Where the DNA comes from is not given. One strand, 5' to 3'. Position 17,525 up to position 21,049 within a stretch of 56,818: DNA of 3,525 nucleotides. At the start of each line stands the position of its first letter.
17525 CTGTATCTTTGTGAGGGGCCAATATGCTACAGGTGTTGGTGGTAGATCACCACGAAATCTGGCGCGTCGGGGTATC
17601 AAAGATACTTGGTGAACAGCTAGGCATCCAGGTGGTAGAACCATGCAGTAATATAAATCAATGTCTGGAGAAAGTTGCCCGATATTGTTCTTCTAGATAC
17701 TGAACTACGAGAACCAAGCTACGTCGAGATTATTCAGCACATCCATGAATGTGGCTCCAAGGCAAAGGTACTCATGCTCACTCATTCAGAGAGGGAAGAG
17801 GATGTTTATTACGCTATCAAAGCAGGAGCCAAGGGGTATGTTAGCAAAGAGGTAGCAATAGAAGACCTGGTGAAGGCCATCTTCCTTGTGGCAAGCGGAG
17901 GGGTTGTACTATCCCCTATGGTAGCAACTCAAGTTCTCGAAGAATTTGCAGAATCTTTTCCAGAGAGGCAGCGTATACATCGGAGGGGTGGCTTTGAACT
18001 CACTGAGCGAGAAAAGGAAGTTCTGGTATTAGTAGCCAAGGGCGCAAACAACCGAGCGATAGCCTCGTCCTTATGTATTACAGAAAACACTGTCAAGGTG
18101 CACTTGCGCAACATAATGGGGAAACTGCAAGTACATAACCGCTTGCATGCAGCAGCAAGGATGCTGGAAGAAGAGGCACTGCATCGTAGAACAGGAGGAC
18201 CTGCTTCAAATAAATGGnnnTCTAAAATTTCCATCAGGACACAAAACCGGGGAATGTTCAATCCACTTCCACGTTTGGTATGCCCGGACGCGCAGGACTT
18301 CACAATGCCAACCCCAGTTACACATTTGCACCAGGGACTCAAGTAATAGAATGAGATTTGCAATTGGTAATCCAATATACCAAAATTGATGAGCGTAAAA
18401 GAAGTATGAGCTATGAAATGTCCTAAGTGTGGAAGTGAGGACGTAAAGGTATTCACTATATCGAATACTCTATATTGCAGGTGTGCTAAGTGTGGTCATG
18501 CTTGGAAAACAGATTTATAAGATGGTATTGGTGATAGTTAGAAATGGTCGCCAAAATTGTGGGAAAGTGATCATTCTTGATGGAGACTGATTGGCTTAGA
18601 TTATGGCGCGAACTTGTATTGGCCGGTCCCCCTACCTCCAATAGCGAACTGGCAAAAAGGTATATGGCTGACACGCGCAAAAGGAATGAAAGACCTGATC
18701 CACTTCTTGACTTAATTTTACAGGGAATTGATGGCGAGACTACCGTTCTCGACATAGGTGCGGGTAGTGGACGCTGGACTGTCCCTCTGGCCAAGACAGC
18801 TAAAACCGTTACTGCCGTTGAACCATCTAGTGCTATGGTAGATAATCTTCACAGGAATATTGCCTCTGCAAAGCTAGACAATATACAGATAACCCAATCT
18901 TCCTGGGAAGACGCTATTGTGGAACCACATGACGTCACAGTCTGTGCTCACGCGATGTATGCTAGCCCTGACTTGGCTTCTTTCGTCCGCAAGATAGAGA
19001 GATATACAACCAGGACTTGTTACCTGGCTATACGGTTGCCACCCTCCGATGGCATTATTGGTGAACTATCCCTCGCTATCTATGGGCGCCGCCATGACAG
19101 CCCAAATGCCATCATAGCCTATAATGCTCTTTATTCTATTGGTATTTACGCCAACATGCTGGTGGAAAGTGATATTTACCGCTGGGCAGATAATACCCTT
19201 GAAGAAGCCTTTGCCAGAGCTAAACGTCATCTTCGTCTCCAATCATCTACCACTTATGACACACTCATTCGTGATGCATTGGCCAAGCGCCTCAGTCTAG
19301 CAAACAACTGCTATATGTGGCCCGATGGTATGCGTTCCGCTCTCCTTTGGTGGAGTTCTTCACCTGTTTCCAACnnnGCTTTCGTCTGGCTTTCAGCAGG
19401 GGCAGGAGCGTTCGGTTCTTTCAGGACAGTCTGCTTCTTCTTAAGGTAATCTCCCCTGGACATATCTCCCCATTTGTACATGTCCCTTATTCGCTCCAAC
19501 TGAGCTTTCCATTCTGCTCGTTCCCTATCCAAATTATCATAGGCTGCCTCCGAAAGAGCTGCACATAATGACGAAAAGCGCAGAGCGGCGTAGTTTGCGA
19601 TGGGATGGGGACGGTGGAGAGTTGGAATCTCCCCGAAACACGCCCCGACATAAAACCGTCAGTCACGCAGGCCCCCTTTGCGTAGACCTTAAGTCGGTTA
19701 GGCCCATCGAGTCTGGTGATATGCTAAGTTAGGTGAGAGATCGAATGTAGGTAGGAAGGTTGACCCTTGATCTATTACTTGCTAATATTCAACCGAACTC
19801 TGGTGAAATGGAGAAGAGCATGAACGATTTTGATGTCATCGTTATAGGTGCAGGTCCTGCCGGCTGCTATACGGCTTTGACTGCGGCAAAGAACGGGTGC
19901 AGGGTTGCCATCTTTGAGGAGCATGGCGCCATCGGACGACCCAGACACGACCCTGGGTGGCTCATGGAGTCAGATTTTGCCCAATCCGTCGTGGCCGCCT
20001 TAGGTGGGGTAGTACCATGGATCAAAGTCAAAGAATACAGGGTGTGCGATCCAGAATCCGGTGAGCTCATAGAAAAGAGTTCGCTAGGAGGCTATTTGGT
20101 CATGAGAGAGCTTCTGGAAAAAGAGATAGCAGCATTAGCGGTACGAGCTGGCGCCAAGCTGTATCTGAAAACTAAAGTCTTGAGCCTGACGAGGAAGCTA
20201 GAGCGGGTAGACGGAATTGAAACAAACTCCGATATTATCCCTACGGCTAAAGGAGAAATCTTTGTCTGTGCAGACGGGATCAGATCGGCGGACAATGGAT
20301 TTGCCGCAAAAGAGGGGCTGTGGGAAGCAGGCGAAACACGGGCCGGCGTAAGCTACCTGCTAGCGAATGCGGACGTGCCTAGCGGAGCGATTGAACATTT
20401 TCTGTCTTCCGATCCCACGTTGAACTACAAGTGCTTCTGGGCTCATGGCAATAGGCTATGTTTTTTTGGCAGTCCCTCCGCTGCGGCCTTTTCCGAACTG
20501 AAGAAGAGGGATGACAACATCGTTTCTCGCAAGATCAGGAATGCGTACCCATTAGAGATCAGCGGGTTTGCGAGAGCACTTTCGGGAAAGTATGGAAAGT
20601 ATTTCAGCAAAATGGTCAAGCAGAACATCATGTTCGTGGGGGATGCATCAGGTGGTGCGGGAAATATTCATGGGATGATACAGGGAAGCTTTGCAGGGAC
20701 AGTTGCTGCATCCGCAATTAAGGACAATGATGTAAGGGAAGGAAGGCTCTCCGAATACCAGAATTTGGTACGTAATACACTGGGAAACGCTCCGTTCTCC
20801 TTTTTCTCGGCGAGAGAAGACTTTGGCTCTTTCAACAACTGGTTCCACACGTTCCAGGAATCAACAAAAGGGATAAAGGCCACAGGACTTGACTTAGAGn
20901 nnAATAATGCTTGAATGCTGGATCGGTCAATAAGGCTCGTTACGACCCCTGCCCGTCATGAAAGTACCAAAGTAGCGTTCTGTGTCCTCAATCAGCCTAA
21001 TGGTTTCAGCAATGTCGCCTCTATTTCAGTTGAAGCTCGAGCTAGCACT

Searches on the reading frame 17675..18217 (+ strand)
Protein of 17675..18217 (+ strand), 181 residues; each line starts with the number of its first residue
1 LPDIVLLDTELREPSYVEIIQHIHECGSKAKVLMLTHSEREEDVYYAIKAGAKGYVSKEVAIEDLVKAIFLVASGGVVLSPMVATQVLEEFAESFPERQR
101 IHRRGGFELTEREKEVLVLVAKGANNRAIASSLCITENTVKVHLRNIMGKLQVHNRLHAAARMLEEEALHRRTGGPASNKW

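Call 88: search_protein_families(library=pfam, proteins=[window:17675-18217:+], max_evalue=0.001)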
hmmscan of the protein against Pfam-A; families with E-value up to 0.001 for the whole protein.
window:17675-18217:+ (181 aa): 3 families
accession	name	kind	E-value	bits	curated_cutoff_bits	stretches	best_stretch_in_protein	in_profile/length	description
PF00196.25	GerE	-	3.6e-19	68.6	23.5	1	109-160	3-54/57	Bacterial regulatory proteins, luxR family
PF00072.30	Response_reg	-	1.9e-10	41.3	30.2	1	2-69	43-110/111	Response regulator receiver domain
PF08281.18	Sigma70_r4_2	-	0.00015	21.7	25.7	1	108-150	10-53/54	Sigma-70, region 4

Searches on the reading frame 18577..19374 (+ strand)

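Call 87: search_protein_families(library=pfam, proteins=[window:18577-19374:+], max_evalue=0.00001)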
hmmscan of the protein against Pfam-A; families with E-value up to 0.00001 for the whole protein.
window:18577-19374:+ (266 aa): 6 families
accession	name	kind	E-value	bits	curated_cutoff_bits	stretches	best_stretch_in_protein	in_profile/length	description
PF13649.12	Methyltransf_25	-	2.4e-12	47.8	27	1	57-143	1-92/97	Methyltransferase domain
PF13847.12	Methyltransf_31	-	6.4e-11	42.6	27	1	52-154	2-111/145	Methyltransferase domain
PF08241.18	Methyltransf_11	-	6.6e-10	39.9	21.2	1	58-149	1-92/95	Methyltransferase domain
PF08242.18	Methyltransf_12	-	3.5e-08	34.5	30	1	58-145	1-93/98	Methyltransferase domain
PF13489.12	Methyltransf_23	-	6.7e-08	32.9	27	1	35-156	4-120/164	Methyltransferase domain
PF00398.26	RrnaAD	-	1.7e-07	31.1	24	1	53-106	30-81/263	Ribosomal RNA adenine dimethylase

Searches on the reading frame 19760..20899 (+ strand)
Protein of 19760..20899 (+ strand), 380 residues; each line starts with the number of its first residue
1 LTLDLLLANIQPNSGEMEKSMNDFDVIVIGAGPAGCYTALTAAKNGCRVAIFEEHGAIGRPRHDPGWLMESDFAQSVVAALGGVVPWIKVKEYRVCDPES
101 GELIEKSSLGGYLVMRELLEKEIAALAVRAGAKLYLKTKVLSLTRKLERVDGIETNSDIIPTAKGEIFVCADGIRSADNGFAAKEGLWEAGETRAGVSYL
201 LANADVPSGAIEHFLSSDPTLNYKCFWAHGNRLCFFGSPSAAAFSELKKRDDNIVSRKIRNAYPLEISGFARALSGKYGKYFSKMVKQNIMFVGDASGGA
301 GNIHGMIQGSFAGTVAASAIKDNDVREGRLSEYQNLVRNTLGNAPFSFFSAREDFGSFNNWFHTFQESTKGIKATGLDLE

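Call 65: search_protein_families(library=pfam, proteins=[window:19760-20899:+], max_evalue=0.0001)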
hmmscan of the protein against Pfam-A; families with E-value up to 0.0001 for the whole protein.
window:19760-20899:+ (380 aa): 9 families
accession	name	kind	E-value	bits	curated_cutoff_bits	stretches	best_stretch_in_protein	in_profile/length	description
PF01266.30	DAO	-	7.8e-10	39.2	27.9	1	25-59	1-35/353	FAD dependent oxidoreductase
PF01134.28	GIDA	-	4.5e-08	33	22.1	1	25-55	1-31/391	Glucose inhibited division protein A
PF03486.20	HI0933_like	-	1.1e-07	32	50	1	24-60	1-37/244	HI0933-like protein Rossmann domain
PF07992.20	Pyr_redox_2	-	1.1e-07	32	26.1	1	24-145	1-80/291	Pyridine nucleotide-disulphide oxidoreductase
PF12831.13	FAD_oxidored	-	3.6e-07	30.3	27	1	25-59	1-35/416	FAD dependent oxidoreductase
PF00890.30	FAD_binding_2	-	9.8e-07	28.7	20.4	1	25-57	1-33/414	FAD binding domain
PF13450.12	NAD_binding_8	-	1.6e-06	28.7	21.9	1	28-59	1-32/68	NAD(P)-binding Rossmann-like domain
PF01946.23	Thi4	-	3.1e-06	27.1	26.2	1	20-60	14-55/235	Thi4 family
PF01494.25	FAD_binding_3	-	6.1e-05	22.8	22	0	24-56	2-34/349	FAD binding domain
